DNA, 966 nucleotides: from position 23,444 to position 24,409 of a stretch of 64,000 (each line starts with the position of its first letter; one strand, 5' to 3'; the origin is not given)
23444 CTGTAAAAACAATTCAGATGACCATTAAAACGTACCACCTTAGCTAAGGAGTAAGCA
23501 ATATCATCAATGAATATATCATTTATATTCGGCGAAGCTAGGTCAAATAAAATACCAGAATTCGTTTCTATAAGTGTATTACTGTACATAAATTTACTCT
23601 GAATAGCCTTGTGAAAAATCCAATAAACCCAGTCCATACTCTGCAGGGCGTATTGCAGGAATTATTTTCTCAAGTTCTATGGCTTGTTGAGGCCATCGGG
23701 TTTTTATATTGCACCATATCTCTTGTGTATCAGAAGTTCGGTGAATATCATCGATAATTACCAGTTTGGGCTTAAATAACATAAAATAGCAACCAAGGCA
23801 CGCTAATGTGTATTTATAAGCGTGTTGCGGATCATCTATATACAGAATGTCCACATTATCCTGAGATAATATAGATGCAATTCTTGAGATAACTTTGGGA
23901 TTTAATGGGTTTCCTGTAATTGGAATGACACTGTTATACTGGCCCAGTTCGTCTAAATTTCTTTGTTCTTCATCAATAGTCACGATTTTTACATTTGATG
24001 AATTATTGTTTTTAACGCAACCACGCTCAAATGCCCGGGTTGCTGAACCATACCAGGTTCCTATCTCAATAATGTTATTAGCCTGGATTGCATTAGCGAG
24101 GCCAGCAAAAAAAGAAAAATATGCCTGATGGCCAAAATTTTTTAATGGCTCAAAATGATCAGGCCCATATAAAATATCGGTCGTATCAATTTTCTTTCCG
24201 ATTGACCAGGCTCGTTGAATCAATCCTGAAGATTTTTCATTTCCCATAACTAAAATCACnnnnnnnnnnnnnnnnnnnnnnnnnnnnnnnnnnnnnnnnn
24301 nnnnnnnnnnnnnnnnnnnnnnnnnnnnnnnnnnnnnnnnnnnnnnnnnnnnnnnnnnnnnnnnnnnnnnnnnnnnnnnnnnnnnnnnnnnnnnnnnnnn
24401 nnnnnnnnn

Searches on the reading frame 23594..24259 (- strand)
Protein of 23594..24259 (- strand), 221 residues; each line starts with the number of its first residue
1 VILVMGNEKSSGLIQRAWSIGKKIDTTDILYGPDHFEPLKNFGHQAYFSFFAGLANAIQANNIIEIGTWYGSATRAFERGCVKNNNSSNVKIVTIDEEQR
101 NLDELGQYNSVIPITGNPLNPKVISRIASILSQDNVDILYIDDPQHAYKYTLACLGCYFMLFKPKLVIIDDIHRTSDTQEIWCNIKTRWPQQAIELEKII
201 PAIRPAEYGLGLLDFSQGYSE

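Call 5: search_protein_families(library=pfam, proteins=[window:23594-24259:-], max_evalue=0.01)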
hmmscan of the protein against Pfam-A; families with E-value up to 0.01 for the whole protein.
window:23594-24259:- (221 aa): 2 families
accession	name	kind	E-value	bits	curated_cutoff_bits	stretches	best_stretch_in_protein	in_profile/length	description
PF04989.18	RMNT_CmcI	-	5.3e-06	26.7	23.2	1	57-163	30-138/206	Rhamnosyl O-methyltransferase/CmcI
PF13578.12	Methyltransf_24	-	2.9e-05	25.3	26.3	1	64-171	1-104/105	Methyltransferase domain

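Call 6: search_protein_families(library=ncbifam, proteins=[window:23594-24259:-], max_evalue=0.001)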
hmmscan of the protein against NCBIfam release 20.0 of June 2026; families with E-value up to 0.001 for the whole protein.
window:23594-24259:- (221 aa): 0 families

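Call 12: search_protein_families(library=padloc, proteins=[window:23594-24259:-], max_evalue=0.001)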
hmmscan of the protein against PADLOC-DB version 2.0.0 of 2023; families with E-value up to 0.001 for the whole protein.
window:23594-24259:- (221 aa): 0 families

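Call 85: search_protein_families(library=pfam, alignment_id=A2, max_evalue=0.00001)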
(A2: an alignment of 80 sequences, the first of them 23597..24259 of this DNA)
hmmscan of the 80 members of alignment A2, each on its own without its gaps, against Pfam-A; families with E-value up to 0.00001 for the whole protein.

A. member 1, window:23597-24259:- (221 aa): 1 family
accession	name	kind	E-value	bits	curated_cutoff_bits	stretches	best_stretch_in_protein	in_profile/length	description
PF04989.18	RMNT_CmcI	-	5.3e-06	26.7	23.2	1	57-163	30-138/206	Rhamnosyl O-methyltransferase/CmcI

B. families by the number of members that match (of 80 scanned): 82 families (the first 25 are shown)
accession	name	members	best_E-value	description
PF00501.34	AMP-binding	3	5.3e-52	AMP-binding enzyme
PF13193.12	AMP-binding_C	3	1.9e-18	AMP-binding enzyme C-terminal domain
PF13489.12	Methyltransf_23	3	2.5e-12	Methyltransferase domain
PF08241.18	Methyltransf_11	3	7e-12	Methyltransferase domain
PF13649.12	Methyltransf_25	3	2.2e-11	Methyltransferase domain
PF08242.18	Methyltransf_12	3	4.7e-11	Methyltransferase domain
PF02826.25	2-Hacid_dh_C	2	6e-59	D-isomer specific 2-hydroxyacid dehydrogenase, NAD binding domain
PF12831.13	FAD_oxidored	2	7.8e-58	FAD dependent oxidoreductase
PF04989.18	RMNT_CmcI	2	3.4e-56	Rhamnosyl O-methyltransferase/CmcI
PF01227.27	GTP_cyclohydroI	2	5.6e-42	GTP cyclohydrolase I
PF00389.36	2-Hacid_dh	2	6e-23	D-isomer specific 2-hydroxyacid dehydrogenase, catalytic domain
PF00550.31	PP-binding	2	3.5e-20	Phosphopantetheine attachment site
PF13577.12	SnoaL_4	2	1.3e-19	SnoaL-like domain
PF14378.12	PAP2_3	2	3.4e-11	PAP2 superfamily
PF13847.12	Methyltransf_31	2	7.5e-08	Methyltransferase domain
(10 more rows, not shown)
